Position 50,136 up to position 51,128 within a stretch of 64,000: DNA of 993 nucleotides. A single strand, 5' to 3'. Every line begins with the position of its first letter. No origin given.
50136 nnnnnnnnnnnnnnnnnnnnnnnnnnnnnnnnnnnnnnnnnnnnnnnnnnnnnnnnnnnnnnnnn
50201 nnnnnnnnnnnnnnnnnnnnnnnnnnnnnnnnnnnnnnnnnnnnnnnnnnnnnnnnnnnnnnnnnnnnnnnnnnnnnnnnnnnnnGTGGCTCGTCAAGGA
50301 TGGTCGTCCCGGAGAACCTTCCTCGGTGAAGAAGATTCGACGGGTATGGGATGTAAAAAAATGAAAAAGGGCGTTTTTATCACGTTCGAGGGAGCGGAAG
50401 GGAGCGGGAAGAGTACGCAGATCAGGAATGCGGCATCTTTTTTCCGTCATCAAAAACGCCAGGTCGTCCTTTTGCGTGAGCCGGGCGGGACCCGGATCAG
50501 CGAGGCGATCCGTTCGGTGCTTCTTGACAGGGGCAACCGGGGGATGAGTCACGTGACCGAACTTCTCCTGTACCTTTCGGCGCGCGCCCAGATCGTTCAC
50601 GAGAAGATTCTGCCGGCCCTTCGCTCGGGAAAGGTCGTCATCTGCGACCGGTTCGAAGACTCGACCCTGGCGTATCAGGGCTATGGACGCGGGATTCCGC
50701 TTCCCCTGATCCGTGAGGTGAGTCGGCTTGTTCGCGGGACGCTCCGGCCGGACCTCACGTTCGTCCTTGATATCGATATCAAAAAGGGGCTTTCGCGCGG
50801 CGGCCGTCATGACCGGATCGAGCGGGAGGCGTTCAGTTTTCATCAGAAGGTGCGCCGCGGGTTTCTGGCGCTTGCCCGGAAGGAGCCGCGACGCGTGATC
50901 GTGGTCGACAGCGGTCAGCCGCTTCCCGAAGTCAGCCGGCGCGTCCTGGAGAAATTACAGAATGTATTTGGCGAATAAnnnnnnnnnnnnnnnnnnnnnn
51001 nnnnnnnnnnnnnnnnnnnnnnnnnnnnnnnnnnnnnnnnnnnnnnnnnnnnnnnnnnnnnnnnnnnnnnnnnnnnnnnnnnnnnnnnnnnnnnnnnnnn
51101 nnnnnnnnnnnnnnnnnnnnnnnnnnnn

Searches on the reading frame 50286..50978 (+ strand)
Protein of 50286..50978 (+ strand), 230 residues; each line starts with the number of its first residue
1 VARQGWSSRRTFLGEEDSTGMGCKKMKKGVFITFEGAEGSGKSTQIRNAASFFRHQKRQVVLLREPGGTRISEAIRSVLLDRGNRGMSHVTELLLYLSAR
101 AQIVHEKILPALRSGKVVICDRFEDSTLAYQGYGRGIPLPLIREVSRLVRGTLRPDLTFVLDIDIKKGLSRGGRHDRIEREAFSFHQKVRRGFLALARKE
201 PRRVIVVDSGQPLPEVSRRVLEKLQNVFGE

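Call 32: search_protein_families(library=pfam, proteins=[window:50286-50978:+], max_evalue=0.0001)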
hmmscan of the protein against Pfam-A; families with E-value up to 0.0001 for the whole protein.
window:50286-50978:+ (230 aa): 3 families
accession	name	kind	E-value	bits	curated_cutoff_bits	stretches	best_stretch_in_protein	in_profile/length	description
PF02223.23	Thymidylate_kin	-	7.8e-45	153.3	27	1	34-219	1-184/185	Thymidylate kinase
PF13521.12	AAA_28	-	2.8e-06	28.1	27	1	32-191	2-144/164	AAA domain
PF13401.12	AAA_22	-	2.5e-05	25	27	0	31-94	7-70/130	AAA domain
